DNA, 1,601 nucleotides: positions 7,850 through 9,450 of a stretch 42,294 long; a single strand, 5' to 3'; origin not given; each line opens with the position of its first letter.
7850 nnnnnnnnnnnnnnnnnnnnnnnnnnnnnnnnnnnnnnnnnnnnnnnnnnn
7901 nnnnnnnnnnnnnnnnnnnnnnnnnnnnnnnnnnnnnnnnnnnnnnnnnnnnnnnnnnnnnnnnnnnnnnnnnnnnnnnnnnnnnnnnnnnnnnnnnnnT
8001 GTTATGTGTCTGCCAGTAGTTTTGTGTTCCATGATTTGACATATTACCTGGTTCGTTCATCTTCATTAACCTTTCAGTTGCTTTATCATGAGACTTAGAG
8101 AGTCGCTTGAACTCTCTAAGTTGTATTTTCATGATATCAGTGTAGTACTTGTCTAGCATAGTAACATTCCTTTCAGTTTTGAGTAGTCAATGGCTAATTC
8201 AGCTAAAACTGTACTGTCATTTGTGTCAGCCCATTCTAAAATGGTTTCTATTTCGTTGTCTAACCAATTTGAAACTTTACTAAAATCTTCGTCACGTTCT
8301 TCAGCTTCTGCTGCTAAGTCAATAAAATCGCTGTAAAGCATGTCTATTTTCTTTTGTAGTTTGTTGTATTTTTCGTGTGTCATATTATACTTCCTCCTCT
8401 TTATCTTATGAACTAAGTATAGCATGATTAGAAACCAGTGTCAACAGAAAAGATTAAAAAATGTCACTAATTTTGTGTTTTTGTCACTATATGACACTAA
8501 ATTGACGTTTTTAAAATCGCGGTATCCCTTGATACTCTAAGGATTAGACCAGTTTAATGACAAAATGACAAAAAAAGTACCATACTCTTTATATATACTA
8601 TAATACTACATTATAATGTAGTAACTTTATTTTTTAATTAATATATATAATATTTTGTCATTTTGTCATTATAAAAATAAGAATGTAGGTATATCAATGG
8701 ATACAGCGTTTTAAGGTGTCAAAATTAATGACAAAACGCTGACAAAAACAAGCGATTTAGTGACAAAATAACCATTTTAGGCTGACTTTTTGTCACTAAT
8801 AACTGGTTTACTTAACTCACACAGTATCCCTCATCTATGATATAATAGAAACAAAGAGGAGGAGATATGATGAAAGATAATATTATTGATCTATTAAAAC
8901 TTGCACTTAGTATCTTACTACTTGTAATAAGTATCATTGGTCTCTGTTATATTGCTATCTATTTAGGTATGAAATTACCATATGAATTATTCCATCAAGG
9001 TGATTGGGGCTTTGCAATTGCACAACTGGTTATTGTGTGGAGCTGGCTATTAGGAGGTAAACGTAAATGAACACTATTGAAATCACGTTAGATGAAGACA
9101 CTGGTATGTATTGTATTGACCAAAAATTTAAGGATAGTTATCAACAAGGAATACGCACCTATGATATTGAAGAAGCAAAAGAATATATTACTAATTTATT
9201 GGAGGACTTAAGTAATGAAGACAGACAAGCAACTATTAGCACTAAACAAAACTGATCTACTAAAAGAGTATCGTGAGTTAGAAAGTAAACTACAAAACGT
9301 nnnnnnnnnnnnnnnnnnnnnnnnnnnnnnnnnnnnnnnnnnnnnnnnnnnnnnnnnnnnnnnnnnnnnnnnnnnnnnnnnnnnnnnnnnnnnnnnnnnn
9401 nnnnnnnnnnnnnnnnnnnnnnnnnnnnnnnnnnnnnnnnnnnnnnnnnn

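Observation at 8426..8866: Dyad-symmetric, iteron-dense divergent control region, a candidate origin or master operator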

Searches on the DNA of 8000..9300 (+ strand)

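Call 3: search_dna_similar(query=window:8000-9300:+, collection=phages, mode=near, max_rows=30)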
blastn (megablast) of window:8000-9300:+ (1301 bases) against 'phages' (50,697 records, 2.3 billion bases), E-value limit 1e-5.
Records with a match: 21; places in all: 25; records where one place covers at least 80% of the query: 3.
Best place of each record, by identity: >=99% 2; 80-90% 17; 60-80% 2.
By first word of the organism name: Enterococcus 21.
By host as written in the record: Enterococcus faecium 11; Enterococcus_D gallinarum DO36 3; - 3; Enterococcus faecium ATCC 35667 2; Enterococcus faecium 2111230062 1; Enterococcus sp. 1.
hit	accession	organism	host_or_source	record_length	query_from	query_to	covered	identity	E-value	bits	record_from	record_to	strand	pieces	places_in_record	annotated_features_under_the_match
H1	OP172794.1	Enterococcus phage EF36P2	Enterococcus_D gallinarum DO36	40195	1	1296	82%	87.4%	0e+0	1216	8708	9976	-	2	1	hypothetical protein (x5)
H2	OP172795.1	Enterococcus phage EF36P3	Enterococcus_D gallinarum DO36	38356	1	1296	82%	87.4%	0e+0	1216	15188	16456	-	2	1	hypothetical protein (x5)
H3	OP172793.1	Enterococcus phage EF36P1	Enterococcus_D gallinarum DO36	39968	1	1296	82%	87.4%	0e+0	1216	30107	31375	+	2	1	hypothetical protein (x5)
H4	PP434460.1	Enterococcus phage BUCT630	Enterococcus faecium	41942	381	1301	71%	84.2%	0e+0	872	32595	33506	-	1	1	hypothetical protein (x4)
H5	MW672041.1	Enterococcus phage vb_GEC_Ef_S_9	Enterococcus faecium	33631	1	1075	71%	82.0%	7e-136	802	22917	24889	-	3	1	kinase | hypothetical protein (x6)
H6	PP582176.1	Enterococcus phage vB_Efm10_KEN22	Enterococcus faecium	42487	36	1072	68%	80.8%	7e-131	668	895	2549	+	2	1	hypothetical protein (x7) | HNH endonuclease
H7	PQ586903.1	Enterococcus phage RG1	Enterococcus faecium ATCC 35667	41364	392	1072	52%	86.2%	0e+0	719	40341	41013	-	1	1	hypothetical protein (x2)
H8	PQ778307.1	Enterococcus phage SSBHU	Enterococcus faecium ATCC 35667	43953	382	1072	42%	86.4%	8e-135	583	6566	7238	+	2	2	hypothetical protein | HNH endonuclease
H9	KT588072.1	Enterococcus phage IME-EFm5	Enterococcus faecium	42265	802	1301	38%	82.7%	2e-120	438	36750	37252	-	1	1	hypothetical protein (x3)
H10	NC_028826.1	Enterococcus phage IME-EFm5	Enterococcus faecium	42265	802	1301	38%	82.7%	2e-120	438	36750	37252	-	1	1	hypothetical protein (x3)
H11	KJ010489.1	Enterococcus phage IME-EFm1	Enterococcus faecium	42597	802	1301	38%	81.6%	9e-110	403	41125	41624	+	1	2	hypothetical protein (x3)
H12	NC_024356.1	Enterococcus phage IME-EFm1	Enterococcus faecium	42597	802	1301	38%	81.6%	9e-110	403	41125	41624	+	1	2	hypothetical protein (x3)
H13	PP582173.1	Enterococcus phage vB_Efm3_KEN18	Enterococcus faecium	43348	36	430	30%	88.9%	8e-135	486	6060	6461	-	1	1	hypothetical protein (x2)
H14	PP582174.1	Enterococcus phage vB_Efm3_KEN20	Enterococcus faecium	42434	36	430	30%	88.9%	8e-135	486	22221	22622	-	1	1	hypothetical protein (x2)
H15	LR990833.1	Enterococcus phage Aramis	-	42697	1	446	34%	77.9%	6e-67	261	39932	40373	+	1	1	Hypothetical protein | Hypothetical protein, DUF1140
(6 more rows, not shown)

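Call 8: search_dna_similar(query=window:8400-8880:+, collection=phages, mode=distant, max_rows=60, max_evalue=0.001)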
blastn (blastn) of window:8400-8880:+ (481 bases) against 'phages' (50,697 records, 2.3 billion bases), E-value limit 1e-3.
Records with a match: 27; places in all: 49; records where one place covers at least 80% of the query: 7.
Best place of each record, by identity: >=99% 1; 90-95% 5; 80-90% 18; 60-80% 3.
By first word of the organism name: Enterococcus 27.
By host as written in the record: Enterococcus faecium 12; Enterococcus_D gallinarum DO36 3; - 3; Enterococcus faecium ATCC 35667 2; Enterococcus faecalis 2; Enterococcus sp. 2; Enterococcus faecium 2111230062 1; Enterococcus faecium 80 1; and 1 more.
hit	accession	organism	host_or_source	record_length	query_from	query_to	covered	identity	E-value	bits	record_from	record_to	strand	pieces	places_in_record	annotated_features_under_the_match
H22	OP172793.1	Enterococcus phage EF36P1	Enterococcus_D gallinarum DO36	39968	3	481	100%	93.7%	0e+0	726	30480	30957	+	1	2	hypothetical protein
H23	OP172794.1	Enterococcus phage EF36P2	Enterococcus_D gallinarum DO36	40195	3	481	100%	93.7%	0e+0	726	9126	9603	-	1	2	hypothetical protein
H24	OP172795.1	Enterococcus phage EF36P3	Enterococcus_D gallinarum DO36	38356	3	481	100%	93.7%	0e+0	726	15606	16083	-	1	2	hypothetical protein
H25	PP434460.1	Enterococcus phage BUCT630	Enterococcus faecium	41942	2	478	99%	89.0%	3e-175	619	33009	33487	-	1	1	hypothetical protein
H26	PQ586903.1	Enterococcus phage RG1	Enterococcus faecium ATCC 35667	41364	2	478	99%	87.7%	1e-166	591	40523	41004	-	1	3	hypothetical protein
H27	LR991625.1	Enterococcus phage dArtagnan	-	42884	1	478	99%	87.4%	8e-163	641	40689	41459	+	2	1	Hypothetical protein (x2)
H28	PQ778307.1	Enterococcus phage SSBHU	Enterococcus faecium ATCC 35667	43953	1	478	99%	78.8%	3e-104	383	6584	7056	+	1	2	hypothetical protein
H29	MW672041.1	Enterococcus phage vb_GEC_Ef_S_9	Enterococcus faecium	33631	1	478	79%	84.7%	3e-99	429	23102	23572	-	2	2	hypothetical protein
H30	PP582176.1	Enterococcus phage vB_Efm10_KEN22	Enterococcus faecium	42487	1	478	77%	87.4%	2e-101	454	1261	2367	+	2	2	hypothetical protein (x4) | HNH endonuclease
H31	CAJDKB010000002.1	Enterococcus phage vB_EhiS_268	Cheese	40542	258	480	46%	84.4%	2e-62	244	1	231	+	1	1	hypothetical protein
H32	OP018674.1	Enterococcus phage vB_Efm_LG62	Enterococcus faecium 2111230062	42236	1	481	29%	87.3%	2e-19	168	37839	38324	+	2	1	hypothetical protein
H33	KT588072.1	Enterococcus phage IME-EFm5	Enterococcus faecium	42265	402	481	17%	90.0%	1e-21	109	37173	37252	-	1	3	hypothetical protein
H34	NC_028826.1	Enterococcus phage IME-EFm5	Enterococcus faecium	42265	402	481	17%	90.0%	1e-21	109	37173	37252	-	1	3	hypothetical protein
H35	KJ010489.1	Enterococcus phage IME-EFm1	Enterococcus faecium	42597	402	481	17%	88.8%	2e-19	103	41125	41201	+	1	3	hypothetical protein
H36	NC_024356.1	Enterococcus phage IME-EFm1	Enterococcus faecium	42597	402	481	17%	88.8%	2e-19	103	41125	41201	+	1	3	hypothetical protein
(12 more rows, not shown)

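Call 10: get_annotated_region(hit=H22, flank=1500)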
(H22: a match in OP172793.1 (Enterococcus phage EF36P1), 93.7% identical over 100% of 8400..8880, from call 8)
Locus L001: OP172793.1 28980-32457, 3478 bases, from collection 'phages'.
description: Enterococcus phage EF36P1, complete genome.
organism: Enterococcus phage EF36P1 (NCBI taxid 2968644)
taxonomy: Viruses; Duplodnaviria; Heunggongvirae; Uroviricota; Caudoviricetes
host: Enterococcus_D gallinarum DO36; source: municipal sewage; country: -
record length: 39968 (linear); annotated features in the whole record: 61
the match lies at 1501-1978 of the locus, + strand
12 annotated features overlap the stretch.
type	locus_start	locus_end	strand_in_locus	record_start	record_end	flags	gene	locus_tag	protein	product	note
CDS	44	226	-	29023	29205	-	-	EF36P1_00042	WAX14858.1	hypothetical protein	-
CDS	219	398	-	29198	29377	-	-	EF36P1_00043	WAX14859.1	hypothetical protein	-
CDS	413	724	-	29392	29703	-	-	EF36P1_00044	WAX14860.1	hypothetical protein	-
CDS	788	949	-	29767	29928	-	-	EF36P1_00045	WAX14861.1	hypothetical protein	-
CDS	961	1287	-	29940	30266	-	-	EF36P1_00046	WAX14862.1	hypothetical protein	-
CDS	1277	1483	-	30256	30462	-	-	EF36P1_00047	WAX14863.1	hypothetical protein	-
CDS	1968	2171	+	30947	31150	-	-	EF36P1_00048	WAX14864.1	hypothetical protein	-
CDS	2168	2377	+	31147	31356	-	-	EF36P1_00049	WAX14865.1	hypothetical protein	-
CDS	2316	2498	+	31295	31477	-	-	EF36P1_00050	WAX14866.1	hypothetical protein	-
CDS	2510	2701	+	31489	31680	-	-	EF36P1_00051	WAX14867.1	hypothetical protein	-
CDS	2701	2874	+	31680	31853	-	-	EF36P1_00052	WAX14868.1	hypothetical protein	-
CDS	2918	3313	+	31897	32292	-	-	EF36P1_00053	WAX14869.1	hypothetical protein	-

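Call 11: get_annotated_region(hit=H25, flank=1500)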
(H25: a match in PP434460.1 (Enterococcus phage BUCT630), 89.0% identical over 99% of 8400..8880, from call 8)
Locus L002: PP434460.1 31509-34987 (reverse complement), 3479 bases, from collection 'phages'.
description: Enterococcus phage BUCT630, complete genome.
organism: Enterococcus phage BUCT630 (NCBI taxid 3127723)
taxonomy: Viruses; Duplodnaviria; Heunggongvirae; Uroviricota; Caudoviricetes
host: Enterococcus faecium; source: -; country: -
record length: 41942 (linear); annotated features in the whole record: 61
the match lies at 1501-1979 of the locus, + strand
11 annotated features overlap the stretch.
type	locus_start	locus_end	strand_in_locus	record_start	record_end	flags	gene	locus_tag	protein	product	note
CDS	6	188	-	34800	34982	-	-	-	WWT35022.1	hypothetical protein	-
CDS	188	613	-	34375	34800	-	-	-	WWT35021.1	hypothetical protein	-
CDS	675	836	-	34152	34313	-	-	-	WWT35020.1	hypothetical protein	-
CDS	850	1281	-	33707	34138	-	-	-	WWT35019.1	hypothetical protein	-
CDS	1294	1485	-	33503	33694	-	-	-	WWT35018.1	hypothetical protein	-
CDS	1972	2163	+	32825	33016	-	-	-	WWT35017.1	hypothetical protein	-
CDS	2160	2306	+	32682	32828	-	-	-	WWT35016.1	hypothetical protein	-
CDS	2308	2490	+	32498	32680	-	-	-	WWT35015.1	hypothetical protein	-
CDS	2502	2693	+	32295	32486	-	-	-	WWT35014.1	hypothetical protein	-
CDS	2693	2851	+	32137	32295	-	-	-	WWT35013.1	hypothetical protein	-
CDS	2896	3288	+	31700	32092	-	-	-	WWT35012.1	HNH endonuclease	-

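Call 12: get_annotated_region(hit=H26, flank=1500)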
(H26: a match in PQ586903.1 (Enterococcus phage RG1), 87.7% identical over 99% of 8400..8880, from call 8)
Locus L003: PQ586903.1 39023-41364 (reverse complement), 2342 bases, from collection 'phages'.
description: Enterococcus phage RG1, complete genome.
organism: Enterococcus phage RG1 (NCBI taxid 3384638)
taxonomy: Viruses; Duplodnaviria; Heunggongvirae; Uroviricota; Caudoviricetes
host: Enterococcus faecium ATCC 35667; source: moist soil; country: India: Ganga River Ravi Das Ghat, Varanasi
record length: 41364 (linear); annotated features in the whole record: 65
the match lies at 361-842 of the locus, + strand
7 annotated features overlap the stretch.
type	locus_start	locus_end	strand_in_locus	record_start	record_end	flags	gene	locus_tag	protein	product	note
CDS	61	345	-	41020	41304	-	-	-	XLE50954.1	hypothetical protein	-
CDS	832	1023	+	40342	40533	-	-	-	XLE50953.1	hypothetical protein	-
CDS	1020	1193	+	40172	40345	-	-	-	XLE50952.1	hypothetical protein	-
CDS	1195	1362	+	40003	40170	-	-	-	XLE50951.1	hypothetical protein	-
CDS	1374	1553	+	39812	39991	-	-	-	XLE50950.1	hypothetical protein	-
CDS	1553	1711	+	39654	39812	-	-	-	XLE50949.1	hypothetical protein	-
CDS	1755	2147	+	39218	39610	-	-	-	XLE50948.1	HNH endonuclease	-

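Call 13: get_annotated_region(hit=H27, flank=1500)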
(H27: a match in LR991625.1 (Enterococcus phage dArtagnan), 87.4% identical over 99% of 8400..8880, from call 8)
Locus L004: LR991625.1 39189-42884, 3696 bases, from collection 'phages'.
description: Enterococcus phage dArtagnan genome assembly, complete genome: monopartite.
organism: Enterococcus phage dArtagnan (NCBI taxid 2795667)
taxonomy: Viruses; Duplodnaviria; Heunggongvirae; Uroviricota; Caudoviricetes
host: -; source: -; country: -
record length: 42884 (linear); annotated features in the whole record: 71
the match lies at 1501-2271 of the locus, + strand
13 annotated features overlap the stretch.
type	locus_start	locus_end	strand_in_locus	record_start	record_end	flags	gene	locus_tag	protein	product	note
CDS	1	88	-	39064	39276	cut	-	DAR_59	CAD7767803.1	Hypothetical protein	-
CDS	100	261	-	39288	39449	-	-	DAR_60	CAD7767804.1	Hypothetical protein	-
CDS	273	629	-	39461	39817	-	-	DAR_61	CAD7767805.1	Hypothetical protein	-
CDS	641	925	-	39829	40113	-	-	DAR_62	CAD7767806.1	Hypothetical protein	-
CDS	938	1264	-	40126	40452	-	-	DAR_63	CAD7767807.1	Hypothetical protein, DUF1140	-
CDS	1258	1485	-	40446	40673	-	-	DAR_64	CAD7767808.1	Hypothetical protein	-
CDS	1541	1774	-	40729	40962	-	-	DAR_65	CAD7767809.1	Hypothetical protein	-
CDS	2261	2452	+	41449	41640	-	-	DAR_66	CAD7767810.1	Hypothetical protein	-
CDS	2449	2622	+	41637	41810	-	-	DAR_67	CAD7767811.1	Hypothetical protein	-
CDS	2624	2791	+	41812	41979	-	-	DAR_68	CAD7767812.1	Hypothetical protein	-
CDS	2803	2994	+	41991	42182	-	-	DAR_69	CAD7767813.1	Hypothetical protein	-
CDS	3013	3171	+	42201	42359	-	-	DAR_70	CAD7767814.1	Hypothetical protein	-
CDS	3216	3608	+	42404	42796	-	-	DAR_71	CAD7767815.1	HNH endonuclease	-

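Call 14: get_annotated_region(hit=H28, flank=1500)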
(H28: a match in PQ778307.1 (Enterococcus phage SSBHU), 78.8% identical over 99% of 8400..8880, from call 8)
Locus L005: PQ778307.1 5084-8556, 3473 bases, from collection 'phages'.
description: Enterococcus phage SSBHU, complete genome.
organism: Enterococcus phage SSBHU (NCBI taxid 3388352)
taxonomy: Viruses
host: Enterococcus faecium ATCC 35667; source: moist soil; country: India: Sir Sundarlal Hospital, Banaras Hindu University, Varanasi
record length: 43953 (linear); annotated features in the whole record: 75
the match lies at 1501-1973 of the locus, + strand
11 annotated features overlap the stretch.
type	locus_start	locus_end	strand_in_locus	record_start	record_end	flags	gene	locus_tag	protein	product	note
CDS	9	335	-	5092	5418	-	-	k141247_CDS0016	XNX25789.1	hypothetical protein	-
CDS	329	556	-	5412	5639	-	-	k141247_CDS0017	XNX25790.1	hypothetical protein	-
CDS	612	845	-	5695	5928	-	-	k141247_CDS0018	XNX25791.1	hypothetical protein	-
CDS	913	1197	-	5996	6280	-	-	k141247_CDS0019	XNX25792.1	hypothetical protein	-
CDS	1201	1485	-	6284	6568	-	-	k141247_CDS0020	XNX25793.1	HNH endonuclease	-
CDS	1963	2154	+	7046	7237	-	-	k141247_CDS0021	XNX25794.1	hypothetical protein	-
CDS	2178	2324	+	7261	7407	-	-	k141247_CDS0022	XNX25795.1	hypothetical protein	-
CDS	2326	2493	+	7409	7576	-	-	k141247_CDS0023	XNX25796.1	hypothetical protein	-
CDS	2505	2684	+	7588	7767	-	-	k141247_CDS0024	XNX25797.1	hypothetical protein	-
CDS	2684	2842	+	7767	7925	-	-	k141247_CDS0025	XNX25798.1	hypothetical protein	-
CDS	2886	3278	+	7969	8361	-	-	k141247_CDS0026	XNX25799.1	HNH endonuclease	-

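Call 15: get_annotated_region(hit=H29, flank=1500)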
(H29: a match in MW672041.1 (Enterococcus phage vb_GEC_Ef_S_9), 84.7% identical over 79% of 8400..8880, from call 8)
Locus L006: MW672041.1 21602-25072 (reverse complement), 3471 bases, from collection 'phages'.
description: Enterococcus phage vb_GEC_Ef_S_9, partial genome.
organism: Enterococcus phage vb_GEC_Ef_S_9 (NCBI taxid 2831679)
taxonomy: Viruses; Duplodnaviria; Heunggongvirae; Uroviricota; Caudoviricetes
host: Enterococcus faecium; source: sewage water; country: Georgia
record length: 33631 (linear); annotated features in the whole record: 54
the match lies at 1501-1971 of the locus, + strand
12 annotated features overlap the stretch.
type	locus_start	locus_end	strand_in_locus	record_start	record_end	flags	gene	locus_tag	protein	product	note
CDS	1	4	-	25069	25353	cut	-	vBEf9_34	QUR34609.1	hypothetical protein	similar to hypothetical protein IME_058 [Enterococcus phage IME-EFm1]YP_009042706.1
CDS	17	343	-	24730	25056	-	-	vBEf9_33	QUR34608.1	hypothetical protein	similar to hypothetical protein IME_059 [Enterococcus phage IME-EFm1]YP_009042707.1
CDS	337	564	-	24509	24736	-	-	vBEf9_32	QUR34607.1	hypothetical protein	similar to hypothetical protein phi9184_ORF064 [Enterococcus phage 9184] QOI68883.1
CDS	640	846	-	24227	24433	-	-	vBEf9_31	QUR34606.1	hypothetical protein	similar to hypothetical protein CF83_gp54 [Enterococcus phage IME_EF3]YP_009008917.1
CDS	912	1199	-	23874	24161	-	-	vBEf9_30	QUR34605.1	kinase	similar to gamma-glutamyl kinase [Enterococcus phage vB_EfaS-DELF1]BBQ04332.1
CDS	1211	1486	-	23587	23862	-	-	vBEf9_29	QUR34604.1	hypothetical protein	similar to hypothetical protein FGCSD_0734 [Streptococcus dysgalactiae]BBE39960.1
CDS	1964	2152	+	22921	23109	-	-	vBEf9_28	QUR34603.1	hypothetical protein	similar to hypothetical protein IME_065 [Enterococcus phage IME-EFm1]YP_009042713.1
CDS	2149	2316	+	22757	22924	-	-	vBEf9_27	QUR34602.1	hypothetical protein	similar to hypothetical protein AVU90_gp56 [Enterococcus phage IME-EFm5]YP_009200926.1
CDS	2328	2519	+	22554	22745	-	-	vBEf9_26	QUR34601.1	hypothetical protein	similar to hypothetical protein IME_068 [Enterococcus phage IME-EFm1]YP_009042716.1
CDS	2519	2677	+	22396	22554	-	-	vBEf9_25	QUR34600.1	hypothetical protein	similar to hypothetical protein IME_069 [Enterococcus phage IME-EFm1]YP_009042717.1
CDS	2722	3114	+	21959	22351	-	-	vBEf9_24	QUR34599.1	HNH endonuclease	similar to HNH endonuclease [Enterococcus phage IME-EFm5]YP_009200923.1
CDS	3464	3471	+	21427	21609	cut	-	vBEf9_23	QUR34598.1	hypothetical protein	similar to hypothetical protein IME_001 [Enterococcus phage IME-EFm1]YP_009042649.1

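Call 16: get_annotated_region(hit=H30, flank=1500)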
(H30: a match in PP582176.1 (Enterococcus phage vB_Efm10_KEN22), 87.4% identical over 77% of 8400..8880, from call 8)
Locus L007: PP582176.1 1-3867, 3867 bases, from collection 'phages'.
description: Enterococcus phage vB_Efm10_KEN22, complete genome.
organism: Enterococcus phage vB_Efm10_KEN22 (NCBI taxid 3135753)
taxonomy: Viruses; Duplodnaviria; Heunggongvirae; Uroviricota; Caudoviricetes
host: Enterococcus faecium; source: sewage; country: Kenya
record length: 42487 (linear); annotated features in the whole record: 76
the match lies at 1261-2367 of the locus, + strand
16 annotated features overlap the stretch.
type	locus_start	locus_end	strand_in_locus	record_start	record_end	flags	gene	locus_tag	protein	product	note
CDS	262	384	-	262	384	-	-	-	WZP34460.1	hypothetical protein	-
CDS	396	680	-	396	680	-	-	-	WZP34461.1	hypothetical protein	-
CDS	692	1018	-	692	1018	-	-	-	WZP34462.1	hypothetical protein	-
CDS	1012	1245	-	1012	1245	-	-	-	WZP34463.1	hypothetical protein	-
CDS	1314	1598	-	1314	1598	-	-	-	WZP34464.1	hypothetical protein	-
CDS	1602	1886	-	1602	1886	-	-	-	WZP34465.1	HNH endonuclease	-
CDS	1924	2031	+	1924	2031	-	-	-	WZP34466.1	hypothetical protein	-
CDS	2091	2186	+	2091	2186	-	-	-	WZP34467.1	hypothetical protein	-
CDS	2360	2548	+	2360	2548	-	-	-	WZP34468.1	hypothetical protein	-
CDS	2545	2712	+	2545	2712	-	-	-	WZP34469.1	hypothetical protein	-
CDS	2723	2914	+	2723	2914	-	-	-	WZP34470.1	hypothetical protein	-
CDS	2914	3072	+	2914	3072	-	-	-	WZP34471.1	hypothetical protein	-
CDS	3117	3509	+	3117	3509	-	-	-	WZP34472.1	HNH endonuclease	-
CDS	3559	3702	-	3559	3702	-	-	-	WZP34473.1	hypothetical protein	-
CDS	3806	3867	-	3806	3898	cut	-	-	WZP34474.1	hypothetical protein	-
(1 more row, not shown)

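Call 17: get_annotated_region(hit=H31, flank=1500)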
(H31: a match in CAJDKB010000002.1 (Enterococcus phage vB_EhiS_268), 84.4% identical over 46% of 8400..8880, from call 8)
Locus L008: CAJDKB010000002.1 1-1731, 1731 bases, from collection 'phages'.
description: Enterococcus phage vB_EhiS_268 genome assembly, contig: phage268-genome, whole genome shotgun sequence.
organism: Enterococcus phage vB_EhiS_268 (NCBI taxid 2736817)
taxonomy: Viruses; Duplodnaviria; Heunggongvirae; Uroviricota; Caudoviricetes
host: -; source: Cheese; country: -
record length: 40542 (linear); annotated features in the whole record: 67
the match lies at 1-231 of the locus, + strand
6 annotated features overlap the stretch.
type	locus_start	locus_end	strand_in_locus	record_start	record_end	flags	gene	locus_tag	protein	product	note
CDS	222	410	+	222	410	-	-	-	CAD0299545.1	hypothetical protein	-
CDS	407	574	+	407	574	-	-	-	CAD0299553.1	hypothetical protein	-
CDS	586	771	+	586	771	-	-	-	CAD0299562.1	hypothetical protein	-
CDS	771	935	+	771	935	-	-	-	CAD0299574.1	HNH endonuclease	-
CDS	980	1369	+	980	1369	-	-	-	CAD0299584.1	Phage-associated homing endonuclease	-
CDS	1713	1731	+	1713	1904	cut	-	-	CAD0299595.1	hypothetical protein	-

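Call 18: get_annotated_region(hit=H32, flank=1500)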
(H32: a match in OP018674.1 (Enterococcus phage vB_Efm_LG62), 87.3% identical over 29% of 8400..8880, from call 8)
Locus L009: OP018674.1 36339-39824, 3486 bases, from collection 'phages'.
description: Enterococcus phage vB_Efm_LG62, complete genome.
organism: Enterococcus phage vB_Efm_LG62 (NCBI taxid 2970334)
taxonomy: Viruses; Duplodnaviria; Heunggongvirae; Uroviricota; Caudoviricetes
host: Enterococcus faecium 2111230062; source: sewage; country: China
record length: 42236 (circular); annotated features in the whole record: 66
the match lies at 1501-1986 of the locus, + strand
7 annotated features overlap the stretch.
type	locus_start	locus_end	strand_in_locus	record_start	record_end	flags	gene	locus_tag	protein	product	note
CDS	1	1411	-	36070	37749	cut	-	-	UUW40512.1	DNA primase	DNA metabolism and replication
CDS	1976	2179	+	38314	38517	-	-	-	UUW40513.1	hypothetical protein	-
CDS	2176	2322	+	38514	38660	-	-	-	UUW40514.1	hypothetical protein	-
CDS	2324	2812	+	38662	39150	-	-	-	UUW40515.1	HNH homing endonuclease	DNA metabolism and replication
CDS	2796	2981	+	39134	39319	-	-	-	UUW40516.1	hypothetical protein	-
CDS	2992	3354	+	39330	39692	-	-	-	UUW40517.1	hypothetical protein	-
CDS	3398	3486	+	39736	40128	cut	-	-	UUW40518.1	HNH endonuclease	DNA metabolism and replication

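Call 19: get_annotated_region(hit=H33, flank=2000)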
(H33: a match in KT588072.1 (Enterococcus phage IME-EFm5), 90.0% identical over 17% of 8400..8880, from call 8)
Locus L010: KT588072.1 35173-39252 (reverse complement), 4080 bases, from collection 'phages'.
description: Enterococcus phage IME-EFm5, complete genome.
organism: Enterococcus phage IME-EFm5 (NCBI taxid 1718158)
taxonomy: Viruses; Duplodnaviria; Heunggongvirae; Uroviricota; Caudoviricetes
host: Enterococcus faecium; source: sewage; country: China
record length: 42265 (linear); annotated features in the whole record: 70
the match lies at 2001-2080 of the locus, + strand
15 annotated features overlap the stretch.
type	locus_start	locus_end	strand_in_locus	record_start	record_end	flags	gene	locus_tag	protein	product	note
CDS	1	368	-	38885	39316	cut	-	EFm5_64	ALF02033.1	hypothetical protein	-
CDS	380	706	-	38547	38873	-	-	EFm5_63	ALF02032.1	hypothetical protein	-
CDS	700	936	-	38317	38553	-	-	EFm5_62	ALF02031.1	hypothetical protein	-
CDS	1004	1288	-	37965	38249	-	-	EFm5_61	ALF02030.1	gamma-glutamyl kinase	-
CDS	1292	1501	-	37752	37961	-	-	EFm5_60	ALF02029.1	antibiotic ABC transporter ATP-binding protein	-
CDS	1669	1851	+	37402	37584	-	-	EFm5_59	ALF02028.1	hypothetical protein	-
CDS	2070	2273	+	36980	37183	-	-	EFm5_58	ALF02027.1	hypothetical protein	-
CDS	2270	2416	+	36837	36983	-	-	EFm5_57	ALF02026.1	hypothetical protein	-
CDS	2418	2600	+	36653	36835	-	-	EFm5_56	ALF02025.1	hypothetical protein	-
CDS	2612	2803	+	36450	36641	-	-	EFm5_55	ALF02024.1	hypothetical protein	-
CDS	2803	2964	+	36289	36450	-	-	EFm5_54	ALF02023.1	hypothetical protein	-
CDS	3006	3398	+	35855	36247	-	-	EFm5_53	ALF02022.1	HNH endonuclease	-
CDS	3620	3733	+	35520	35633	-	-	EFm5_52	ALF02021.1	hypothetical protein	-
CDS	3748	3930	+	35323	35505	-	-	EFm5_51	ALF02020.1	hypothetical protein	-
CDS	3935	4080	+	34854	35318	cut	-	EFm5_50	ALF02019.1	terminase small subunit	-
